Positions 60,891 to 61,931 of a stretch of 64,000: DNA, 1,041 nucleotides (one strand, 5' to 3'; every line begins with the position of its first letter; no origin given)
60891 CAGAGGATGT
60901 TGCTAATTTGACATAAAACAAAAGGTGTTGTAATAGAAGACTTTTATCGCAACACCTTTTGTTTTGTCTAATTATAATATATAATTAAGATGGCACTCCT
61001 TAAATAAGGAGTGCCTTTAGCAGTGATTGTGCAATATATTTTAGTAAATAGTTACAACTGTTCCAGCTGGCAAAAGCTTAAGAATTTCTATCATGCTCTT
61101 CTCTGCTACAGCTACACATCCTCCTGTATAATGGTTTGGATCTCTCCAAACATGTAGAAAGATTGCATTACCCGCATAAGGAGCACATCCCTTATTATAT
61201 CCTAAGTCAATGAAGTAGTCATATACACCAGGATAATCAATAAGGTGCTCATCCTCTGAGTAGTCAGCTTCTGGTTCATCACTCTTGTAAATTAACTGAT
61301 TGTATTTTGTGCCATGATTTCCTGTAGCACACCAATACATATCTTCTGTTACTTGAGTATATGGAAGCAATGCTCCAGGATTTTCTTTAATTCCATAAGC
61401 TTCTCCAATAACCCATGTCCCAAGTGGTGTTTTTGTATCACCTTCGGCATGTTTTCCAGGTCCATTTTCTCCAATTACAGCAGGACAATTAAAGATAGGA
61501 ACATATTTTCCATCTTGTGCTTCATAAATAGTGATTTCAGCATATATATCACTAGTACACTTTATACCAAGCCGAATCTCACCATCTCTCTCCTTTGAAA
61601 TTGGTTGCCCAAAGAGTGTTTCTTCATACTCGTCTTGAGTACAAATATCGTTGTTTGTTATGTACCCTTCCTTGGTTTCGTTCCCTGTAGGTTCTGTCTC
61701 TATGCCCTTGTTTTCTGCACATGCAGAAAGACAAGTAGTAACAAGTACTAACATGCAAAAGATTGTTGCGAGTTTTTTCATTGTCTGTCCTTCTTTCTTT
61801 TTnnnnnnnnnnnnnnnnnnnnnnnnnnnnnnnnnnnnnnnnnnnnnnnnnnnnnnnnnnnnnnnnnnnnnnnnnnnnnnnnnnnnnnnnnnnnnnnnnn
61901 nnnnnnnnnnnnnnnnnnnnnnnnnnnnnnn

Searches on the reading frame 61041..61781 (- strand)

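Call 61: search_protein_families(library=pfam, proteins=[window:61041-61781:-], max_evalue=0.00001)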
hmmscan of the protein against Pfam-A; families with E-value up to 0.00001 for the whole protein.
window:61041-61781:- (246 aa): 1 family
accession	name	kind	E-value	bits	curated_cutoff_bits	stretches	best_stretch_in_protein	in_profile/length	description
PF03734.19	YkuD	-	3.5e-10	41.1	23.4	1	86-245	14-146/146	L,D-transpeptidase catalytic domain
